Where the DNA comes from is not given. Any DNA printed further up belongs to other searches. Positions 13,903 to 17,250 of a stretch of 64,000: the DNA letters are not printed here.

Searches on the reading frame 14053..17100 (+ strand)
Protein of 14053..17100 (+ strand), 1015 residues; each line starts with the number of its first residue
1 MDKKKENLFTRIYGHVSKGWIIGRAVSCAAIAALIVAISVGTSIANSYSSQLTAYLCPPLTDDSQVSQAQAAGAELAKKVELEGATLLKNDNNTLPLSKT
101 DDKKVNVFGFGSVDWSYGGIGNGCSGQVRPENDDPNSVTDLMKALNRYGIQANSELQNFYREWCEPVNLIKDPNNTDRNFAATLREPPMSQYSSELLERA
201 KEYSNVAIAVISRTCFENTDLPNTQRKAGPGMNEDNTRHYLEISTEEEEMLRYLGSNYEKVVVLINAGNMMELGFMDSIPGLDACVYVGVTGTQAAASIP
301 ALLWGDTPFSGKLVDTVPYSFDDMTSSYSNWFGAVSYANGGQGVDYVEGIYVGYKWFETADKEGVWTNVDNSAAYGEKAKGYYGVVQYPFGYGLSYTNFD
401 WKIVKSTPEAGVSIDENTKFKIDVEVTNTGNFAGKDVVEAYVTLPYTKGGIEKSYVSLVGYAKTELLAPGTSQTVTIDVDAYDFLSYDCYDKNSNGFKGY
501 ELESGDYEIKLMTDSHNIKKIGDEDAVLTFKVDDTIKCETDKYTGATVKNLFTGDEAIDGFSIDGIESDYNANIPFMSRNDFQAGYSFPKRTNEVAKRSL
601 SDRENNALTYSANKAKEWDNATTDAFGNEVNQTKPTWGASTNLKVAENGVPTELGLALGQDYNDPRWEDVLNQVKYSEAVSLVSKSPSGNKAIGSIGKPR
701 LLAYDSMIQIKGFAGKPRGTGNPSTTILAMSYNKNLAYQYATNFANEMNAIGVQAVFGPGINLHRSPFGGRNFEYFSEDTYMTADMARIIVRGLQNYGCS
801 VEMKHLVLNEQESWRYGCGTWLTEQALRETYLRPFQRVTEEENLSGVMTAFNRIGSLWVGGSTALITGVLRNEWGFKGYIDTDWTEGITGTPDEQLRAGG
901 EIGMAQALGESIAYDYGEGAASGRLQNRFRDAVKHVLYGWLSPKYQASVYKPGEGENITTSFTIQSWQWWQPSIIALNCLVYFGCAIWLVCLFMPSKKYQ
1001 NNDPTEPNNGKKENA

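Call 5: search_protein_families(library=pfam, proteins=[window:14053-17100:+])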
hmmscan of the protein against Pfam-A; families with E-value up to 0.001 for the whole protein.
window:14053-17100:+ (1015 aa): 3 families
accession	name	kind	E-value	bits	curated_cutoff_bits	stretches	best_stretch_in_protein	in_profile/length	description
PF00933.27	Glyco_hydro_3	-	4.1e-27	95.9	27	1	691-886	56-256/316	Glycosyl hydrolase family 3 N terminal domain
PF01915.27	Glyco_hydro_3_C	-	9.3e-22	78.4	31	1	86-354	2-200/200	Glycosyl hydrolase family 3 C-terminal domain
PF14310.12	Fn3-like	-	1.5e-09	38.3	25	1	436-514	1-70/71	Fibronectin type III-like domain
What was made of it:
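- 14053..17100 (+): GH3 glycosidase of 1015 aa with permuted domain order (GH3_C, Fn3-like, GH3_N). It has TM helices at residues 18-48 and 972-997 and lysine-rich termini, so the catalytic part is predicted to be outside the cell and tethered at both ends. Call 5 (Pfam).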

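Call 8: find_related_loci(query=window:14053-17100:+, collection=genome_contigs, flank=6000)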
Query window:14053-17100:+ (1015 aa) in genome_contigs; peptide patterns used: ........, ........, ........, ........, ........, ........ (x = any residue, [..] = any of these).
43 stretches matched a pattern; 7 encode a relative of the query (tblastn E <= 1e-3); 6 distinct loci.
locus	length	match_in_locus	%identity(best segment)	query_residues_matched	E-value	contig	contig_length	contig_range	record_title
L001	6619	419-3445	73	4-1009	0e+0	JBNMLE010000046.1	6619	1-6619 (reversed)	MAG: Bacilli bacterium isolate CM_BacUBA1308.25 k141_393966_length_6619_cov_14.0000, whole genome shotgun sequence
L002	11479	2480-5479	74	1-998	0e+0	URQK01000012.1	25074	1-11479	uncultured Mollicutes bacterium isolate UMGS1248 genome assembly, contig: NODE_1112_length_25074_cov_3.360886, whole gen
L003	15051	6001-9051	94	1-1015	0e+0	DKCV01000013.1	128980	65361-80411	MAG TPA_asm: Bacillales bacterium UBA6865 UBA6865_contig_171, whole genome shotgun sequence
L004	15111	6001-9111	41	16-985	0e+0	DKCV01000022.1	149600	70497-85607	MAG TPA_asm: Bacillales bacterium UBA6865 UBA6865_contig_756, whole genome shotgun sequence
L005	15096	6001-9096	40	21-985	0e+0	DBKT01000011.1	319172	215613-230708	MAG TPA_asm: Bacillales bacterium UBA743 UBA743_contig_85, whole genome shotgun sequence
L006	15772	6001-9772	31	62-991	4e-115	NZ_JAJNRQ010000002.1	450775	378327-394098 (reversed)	Schaalia sp. lx-260 Scaffold2_1, whole genome shotgun sequence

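Call 15: find_homologous_proteins(query=window:14053-17100:+, max_evalue=1e-50)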
Query window:14053-17100:+ (1015 aa): 7983 proteins with E <= 1e-50 among 8000 candidates; the best 120 are listed.
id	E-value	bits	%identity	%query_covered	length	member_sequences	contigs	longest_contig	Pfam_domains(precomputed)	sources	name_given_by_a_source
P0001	0.0e+0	2356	100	100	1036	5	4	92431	PF01915.28,PF14310.13,PF00933.28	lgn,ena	-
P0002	0.0e+0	1933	81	100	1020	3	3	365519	PF01915.28,PF14310.13,PF00933.28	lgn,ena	-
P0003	0.0e+0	1787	75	100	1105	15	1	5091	PF12844.14,PF01381.29,PF01915.28,PF13560.13,PF13443.13,PF14310.13,PF00933.28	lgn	-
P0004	0.0e+0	1729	74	98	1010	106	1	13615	PF01915.28,PF14310.13,PF00933.28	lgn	-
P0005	0.0e+0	1708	72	98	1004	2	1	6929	PF01915.28,PF14310.13,PF00933.28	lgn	-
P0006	0.0e+0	1706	72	98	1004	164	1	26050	PF01915.28,PF14310.13,PF00933.28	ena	-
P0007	0.0e+0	1419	62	99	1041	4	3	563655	PF01915.28,PF14310.13,PF00933.28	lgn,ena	-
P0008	0.0e+0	1353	60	99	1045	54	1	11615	PF01915.28,PF14310.13,PF00933.28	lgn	-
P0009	0.0e+0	1306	58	98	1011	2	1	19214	PF01915.28,PF00933.28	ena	-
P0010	0.0e+0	1304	74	74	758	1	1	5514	PF01915.28,PF14310.13,PF00933.28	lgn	-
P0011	0.0e+0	1296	73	74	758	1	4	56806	PF01915.28,PF14310.13,PF00933.28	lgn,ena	-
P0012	0.0e+0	1295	57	96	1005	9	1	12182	PF01915.28,PF14310.13,PF00933.28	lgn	-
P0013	0.0e+0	1284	58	98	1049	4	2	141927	PF01915.28,PF14310.13,PF00933.28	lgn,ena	-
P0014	0.0e+0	1235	55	98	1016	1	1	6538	PF01915.28,PF14310.13,PF00933.28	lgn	-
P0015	0.0e+0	1211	54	97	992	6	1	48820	PF01915.28,PF14310.13,PF00933.28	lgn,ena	-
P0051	1.3e-247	843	44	96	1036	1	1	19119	PF01915.28,PF14310.13,PF00933.28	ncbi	-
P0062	8.8e-244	830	44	93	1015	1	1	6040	PF01915.28,PF14310.13,PF00933.28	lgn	-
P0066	2.4e-243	828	43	97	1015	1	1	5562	PF01915.28,PF00933.28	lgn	-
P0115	3.8e-229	782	44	94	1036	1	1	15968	PF01915.28,PF00933.28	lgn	-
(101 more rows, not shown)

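Call 16: list_cluster_members(proteins=[P0001, P0002])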
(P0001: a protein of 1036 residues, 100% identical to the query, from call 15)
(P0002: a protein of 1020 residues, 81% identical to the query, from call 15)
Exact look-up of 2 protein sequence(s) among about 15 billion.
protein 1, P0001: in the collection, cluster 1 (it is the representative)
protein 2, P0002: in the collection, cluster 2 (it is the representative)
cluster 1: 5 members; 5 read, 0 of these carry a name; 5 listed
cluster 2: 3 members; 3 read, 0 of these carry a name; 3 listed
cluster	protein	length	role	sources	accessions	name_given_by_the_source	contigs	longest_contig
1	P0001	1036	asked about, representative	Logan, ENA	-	-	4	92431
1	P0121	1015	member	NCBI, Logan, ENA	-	-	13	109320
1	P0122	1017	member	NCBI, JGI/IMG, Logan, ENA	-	-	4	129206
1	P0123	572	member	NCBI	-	-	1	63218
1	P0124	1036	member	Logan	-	-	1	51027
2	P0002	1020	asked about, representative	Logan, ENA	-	-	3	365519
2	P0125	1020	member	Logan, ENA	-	-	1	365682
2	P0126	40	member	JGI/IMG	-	-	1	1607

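Call 17: find_encoding_contigs(protein=P0121, flank=1500, max_places=10)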
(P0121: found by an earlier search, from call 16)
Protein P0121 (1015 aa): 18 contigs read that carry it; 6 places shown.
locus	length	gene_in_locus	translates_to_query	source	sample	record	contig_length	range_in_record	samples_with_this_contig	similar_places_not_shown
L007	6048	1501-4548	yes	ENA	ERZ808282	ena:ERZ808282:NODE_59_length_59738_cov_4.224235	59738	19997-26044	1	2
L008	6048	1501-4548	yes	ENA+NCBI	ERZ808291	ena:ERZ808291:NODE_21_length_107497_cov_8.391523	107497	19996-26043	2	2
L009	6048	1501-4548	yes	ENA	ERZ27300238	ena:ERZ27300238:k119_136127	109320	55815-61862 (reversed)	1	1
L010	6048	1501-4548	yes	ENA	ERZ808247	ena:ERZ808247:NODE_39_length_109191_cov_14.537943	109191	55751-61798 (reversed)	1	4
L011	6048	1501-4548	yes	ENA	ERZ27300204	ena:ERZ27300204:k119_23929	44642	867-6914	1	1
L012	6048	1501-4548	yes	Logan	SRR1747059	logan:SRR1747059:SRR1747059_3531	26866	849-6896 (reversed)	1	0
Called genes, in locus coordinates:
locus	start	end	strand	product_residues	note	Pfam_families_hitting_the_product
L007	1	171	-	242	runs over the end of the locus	PF01513:NAD_kinase, PF20143:NAD_kinase_C (weak)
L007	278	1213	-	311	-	PF02737:3HCDH_N, PF00725:3HCDH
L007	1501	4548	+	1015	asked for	PF01915:Glyco_hydro_3_C, PF14310:Fn3-like, PF00933:Glyco_hydro_3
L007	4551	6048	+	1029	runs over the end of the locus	-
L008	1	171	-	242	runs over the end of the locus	PF01513:NAD_kinase, PF20143:NAD_kinase_C (weak)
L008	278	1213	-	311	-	PF02737:3HCDH_N, PF00725:3HCDH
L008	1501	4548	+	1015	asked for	PF01915:Glyco_hydro_3_C, PF14310:Fn3-like, PF00933:Glyco_hydro_3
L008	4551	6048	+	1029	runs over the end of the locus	-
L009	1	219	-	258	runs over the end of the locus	PF01513:NAD_kinase, PF20143:NAD_kinase_C (weak)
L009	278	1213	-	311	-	PF02737:3HCDH_N, PF00725:3HCDH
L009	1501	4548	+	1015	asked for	PF01915:Glyco_hydro_3_C, PF14310:Fn3-like, PF00933:Glyco_hydro_3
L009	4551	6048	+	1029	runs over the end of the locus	-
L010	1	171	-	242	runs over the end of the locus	PF01513:NAD_kinase, PF20143:NAD_kinase_C (weak)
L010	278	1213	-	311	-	PF02737:3HCDH_N, PF00725:3HCDH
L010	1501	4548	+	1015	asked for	PF01915:Glyco_hydro_3_C, PF14310:Fn3-like, PF00933:Glyco_hydro_3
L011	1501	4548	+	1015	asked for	PF01915:Glyco_hydro_3_C, PF14310:Fn3-like, PF00933:Glyco_hydro_3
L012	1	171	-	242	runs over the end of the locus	PF01513:NAD_kinase, PF20143:NAD_kinase_C (weak)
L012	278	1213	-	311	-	PF02737:3HCDH_N, PF00725:3HCDH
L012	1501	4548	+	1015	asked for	PF01915:Glyco_hydro_3_C, PF14310:Fn3-like, PF00933:Glyco_hydro_3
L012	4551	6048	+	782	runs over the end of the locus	?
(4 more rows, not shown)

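Call 18: find_encoding_contigs(protein=P0001, flank=1500, max_places=10)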
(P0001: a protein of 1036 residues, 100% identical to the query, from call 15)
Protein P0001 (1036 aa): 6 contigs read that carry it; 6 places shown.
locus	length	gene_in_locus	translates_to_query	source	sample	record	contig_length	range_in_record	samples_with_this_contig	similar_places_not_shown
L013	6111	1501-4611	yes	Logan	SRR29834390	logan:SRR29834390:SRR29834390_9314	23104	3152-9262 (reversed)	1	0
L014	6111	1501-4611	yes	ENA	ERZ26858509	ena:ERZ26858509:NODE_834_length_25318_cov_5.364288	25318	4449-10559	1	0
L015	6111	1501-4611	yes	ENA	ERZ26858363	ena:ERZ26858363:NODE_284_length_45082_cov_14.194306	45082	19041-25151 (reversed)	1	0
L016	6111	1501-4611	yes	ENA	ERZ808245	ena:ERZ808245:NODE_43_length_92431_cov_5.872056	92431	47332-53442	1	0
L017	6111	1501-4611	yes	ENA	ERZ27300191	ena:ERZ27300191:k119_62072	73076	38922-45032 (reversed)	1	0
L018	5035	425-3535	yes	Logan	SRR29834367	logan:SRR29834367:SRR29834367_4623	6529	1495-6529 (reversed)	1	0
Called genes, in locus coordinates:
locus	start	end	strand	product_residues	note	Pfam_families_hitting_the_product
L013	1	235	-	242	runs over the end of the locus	PF01513:NAD_kinase, PF20143:NAD_kinase_C (weak)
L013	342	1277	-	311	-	PF02737:3HCDH_N, PF00725:3HCDH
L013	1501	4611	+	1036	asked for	PF01915:Glyco_hydro_3_C, PF14310:Fn3-like, PF00933:Glyco_hydro_3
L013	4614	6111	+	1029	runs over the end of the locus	-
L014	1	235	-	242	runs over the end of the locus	PF01513:NAD_kinase, PF20143:NAD_kinase_C (weak)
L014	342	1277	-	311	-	PF02737:3HCDH_N, PF00725:3HCDH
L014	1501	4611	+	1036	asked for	PF01915:Glyco_hydro_3_C, PF14310:Fn3-like, PF00933:Glyco_hydro_3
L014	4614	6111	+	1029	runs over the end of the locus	-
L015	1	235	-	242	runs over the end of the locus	PF01513:NAD_kinase, PF20143:NAD_kinase_C (weak)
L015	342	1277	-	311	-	PF02737:3HCDH_N, PF00725:3HCDH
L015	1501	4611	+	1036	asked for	PF01915:Glyco_hydro_3_C, PF14310:Fn3-like, PF00933:Glyco_hydro_3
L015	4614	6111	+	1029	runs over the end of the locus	-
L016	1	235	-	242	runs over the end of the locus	PF01513:NAD_kinase, PF20143:NAD_kinase_C (weak)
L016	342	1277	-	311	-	PF02737:3HCDH_N, PF00725:3HCDH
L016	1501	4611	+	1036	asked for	PF01915:Glyco_hydro_3_C, PF14310:Fn3-like, PF00933:Glyco_hydro_3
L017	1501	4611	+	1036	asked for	PF01915:Glyco_hydro_3_C, PF14310:Fn3-like, PF00933:Glyco_hydro_3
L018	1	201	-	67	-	?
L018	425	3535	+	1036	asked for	PF01915:Glyco_hydro_3_C, PF14310:Fn3-like, PF00933:Glyco_hydro_3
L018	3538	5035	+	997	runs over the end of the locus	?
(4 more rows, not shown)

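Call 22: find_encoding_contigs(protein=P0122, flank=1500, max_places=10)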
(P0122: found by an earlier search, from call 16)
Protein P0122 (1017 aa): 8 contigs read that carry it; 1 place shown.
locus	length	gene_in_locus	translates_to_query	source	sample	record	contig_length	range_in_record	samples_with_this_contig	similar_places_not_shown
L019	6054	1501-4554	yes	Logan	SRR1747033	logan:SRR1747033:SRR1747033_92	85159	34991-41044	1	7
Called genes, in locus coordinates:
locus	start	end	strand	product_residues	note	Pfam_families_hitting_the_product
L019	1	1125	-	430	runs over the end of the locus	PF13173:AAA_14, PF13635:DUF4143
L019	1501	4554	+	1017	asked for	PF01915:Glyco_hydro_3_C, PF14310:Fn3-like, PF00933:Glyco_hydro_3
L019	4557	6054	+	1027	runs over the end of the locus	-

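Call 23: find_encoding_contigs(protein=P0124, flank=1500, max_places=10)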
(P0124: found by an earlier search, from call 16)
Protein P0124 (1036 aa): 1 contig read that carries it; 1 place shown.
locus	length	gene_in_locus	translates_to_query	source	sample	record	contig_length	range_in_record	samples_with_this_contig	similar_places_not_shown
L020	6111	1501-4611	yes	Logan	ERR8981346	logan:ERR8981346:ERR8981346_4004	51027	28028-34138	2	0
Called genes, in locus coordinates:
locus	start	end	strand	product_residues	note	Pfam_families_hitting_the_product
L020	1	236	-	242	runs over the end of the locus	PF01513:NAD_kinase, PF20143:NAD_kinase_C (weak)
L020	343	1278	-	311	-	PF02737:3HCDH_N, PF00725:3HCDH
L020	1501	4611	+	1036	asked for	PF01915:Glyco_hydro_3_C, PF14310:Fn3-like, PF00933:Glyco_hydro_3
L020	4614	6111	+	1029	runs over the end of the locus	-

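Call 24: find_encoding_contigs(protein=P0002, flank=1500, max_places=10)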
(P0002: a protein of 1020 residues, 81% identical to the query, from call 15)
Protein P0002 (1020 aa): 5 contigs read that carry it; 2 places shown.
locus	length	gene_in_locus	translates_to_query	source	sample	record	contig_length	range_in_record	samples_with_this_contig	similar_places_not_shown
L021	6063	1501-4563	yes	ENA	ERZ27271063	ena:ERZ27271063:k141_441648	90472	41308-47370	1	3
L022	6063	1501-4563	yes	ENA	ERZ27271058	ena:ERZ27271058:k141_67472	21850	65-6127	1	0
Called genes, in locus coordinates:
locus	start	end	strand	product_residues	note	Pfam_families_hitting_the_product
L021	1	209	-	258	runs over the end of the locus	PF01513:NAD_kinase (weak), PF20143:NAD_kinase_C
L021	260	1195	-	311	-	PF02737:3HCDH_N, PF00725:3HCDH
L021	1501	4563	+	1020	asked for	PF01915:Glyco_hydro_3_C, PF14310:Fn3-like, PF00933:Glyco_hydro_3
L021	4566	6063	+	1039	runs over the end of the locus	-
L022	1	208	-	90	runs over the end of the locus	?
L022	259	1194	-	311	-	PF02737:3HCDH_N, PF00725:3HCDH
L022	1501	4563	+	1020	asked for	PF01915:Glyco_hydro_3_C, PF14310:Fn3-like, PF00933:Glyco_hydro_3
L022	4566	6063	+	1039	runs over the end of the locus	-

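Call 29: find_encoding_contigs(protein=P0007, flank=1500, max_places=6)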
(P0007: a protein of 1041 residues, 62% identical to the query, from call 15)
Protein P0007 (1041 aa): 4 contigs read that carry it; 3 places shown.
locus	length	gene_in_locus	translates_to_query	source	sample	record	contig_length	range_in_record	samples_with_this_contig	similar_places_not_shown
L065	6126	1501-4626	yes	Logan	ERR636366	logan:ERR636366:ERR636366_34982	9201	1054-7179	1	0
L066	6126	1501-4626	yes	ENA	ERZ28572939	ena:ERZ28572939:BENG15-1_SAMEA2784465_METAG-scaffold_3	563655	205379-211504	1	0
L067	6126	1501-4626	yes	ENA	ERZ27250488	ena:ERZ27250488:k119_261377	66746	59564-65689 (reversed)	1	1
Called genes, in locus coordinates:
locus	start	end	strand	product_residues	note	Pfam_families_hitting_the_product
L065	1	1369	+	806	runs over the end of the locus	?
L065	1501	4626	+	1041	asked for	PF01915:Glyco_hydro_3_C, PF14310:Fn3-like (weak), PF00933:Glyco_hydro_3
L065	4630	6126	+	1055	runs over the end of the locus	-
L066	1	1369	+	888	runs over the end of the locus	-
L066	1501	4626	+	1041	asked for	PF01915:Glyco_hydro_3_C, PF14310:Fn3-like (weak), PF00933:Glyco_hydro_3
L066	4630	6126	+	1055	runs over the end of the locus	-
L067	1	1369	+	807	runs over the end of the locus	?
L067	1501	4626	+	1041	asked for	PF01915:Glyco_hydro_3_C, PF14310:Fn3-like (weak), PF00933:Glyco_hydro_3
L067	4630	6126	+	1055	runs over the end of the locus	-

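Call 45: search_solved_structures(query=window:14053-17100:+, max_evalue=0.00001)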
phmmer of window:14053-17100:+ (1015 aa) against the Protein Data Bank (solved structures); distinct sequences matched with E-value up to 0.00001: 54.
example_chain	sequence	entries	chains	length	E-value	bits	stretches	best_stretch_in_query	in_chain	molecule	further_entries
5wug_A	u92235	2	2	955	2e-71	244.4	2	717-885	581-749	Beta-glucosidase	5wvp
5k6l_A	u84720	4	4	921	9.9e-71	242.1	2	722-890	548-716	B-GLUCOSIDASE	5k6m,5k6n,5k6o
2x40_A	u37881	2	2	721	4.6e-66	226.6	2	721-904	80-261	BETA-GLUCOSIDASE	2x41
2x42_A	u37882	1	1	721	6.4e-65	222.9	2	721-904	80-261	BETA-GLUCOSIDASE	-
8idz_A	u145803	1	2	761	6.5e-61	209.6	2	722-946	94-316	Beta-glucosidase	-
7ms2_A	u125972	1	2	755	4.7e-49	170.3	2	719-934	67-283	Thermostable beta-glucosidase B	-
8j9f_A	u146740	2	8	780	7e-49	169.7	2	719-906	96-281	Beta-glucosidase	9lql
5wab_A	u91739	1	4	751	3.3e-46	160.9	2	723-905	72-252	Putative beta-glucosidase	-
3abz_A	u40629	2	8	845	1.3e-45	158.9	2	668-886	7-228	Beta-glucosidase I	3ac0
8va7_A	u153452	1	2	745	8.2e-44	153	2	722-903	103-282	Glycoside hydrolase family 3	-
4i3g_A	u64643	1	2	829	4.4e-43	150.6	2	695-890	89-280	Beta-glucosidase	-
7pjj_A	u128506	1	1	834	2.8e-37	131.4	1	692-913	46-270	Beta-glucosidase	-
4i8d_A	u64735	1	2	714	1.2e-34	122.6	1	674-888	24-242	Beta-D-glucoside glucohydrolase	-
3zyz_A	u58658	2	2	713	1.4e-34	122.4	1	674-888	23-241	BETA-D-GLUCOSIDE GLUCOHYDROLASE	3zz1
6jxg_A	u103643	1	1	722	1.6e-25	92.5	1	689-940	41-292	Beta-glucosidase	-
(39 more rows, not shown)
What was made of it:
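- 14053..17100 (+): Call 45 (closest PDB sequence matches: beta-glucosidases 5wug and 5k6l, E about 1e-71).
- On Glycoside hydrolase family 3: PDB beta-glucosidase matches at E about 1e-71 (call 45).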

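Call 46: search_protein_families(library=ncbifam, proteins=[window:14053-17100:+], max_evalue=0.01)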
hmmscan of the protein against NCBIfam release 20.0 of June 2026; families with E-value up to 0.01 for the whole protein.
window:14053-17100:+ (1015 aa): 8 families
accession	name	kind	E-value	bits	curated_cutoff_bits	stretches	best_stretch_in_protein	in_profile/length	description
NF041610.1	alph_arabinopyran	equivalog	3.3e-69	233.9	1300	2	720-904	59-241/738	exo-alpha-(1->6)-L-arabinopyranosidase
NF052330.1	BetGlucosiCelf0468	equivalog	5.2e-55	187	1300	2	671-886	3-225/817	beta-d-glucosidase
NF041776.1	xylosidase_Xyl3A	equivalog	2.9e-38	131.4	1250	2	734-883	93-250/846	xylan 1,4-beta-xylosidase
NF052329.1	XyloArabinsidase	equivalog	2e-33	115.5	1050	2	728-884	117-274/750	beta-xylosidase/alpha-l-arabinosidase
NF011678.0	PRK15098.1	equivalog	1.8e-32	112.6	666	2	722-882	120-286/765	beta-glucosidase BglX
NF041579.1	betaxyl_Flavo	equivalog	1.3e-27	96.3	1350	2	387-484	588-679/716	beta-xylosidase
NF052331.1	Bet13-16Glucosase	equivalog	1.7e-24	86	1330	2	699-885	76-265/750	exo-beta-d-1,3/1,6-glucosidase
NF003740.0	PRK05337.1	equivalog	8.5e-07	28.4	207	1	731-883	94-250/340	beta-N-acetylhexosaminidase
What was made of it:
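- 14053..17100 (+): Call 46 (far below every NCBIfam equivalog cut-off, so specificity is open).
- On Glycoside hydrolase family 3: No NCBIfam equivalog cut-off is reached, so the substrate is unassigned (call 46).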
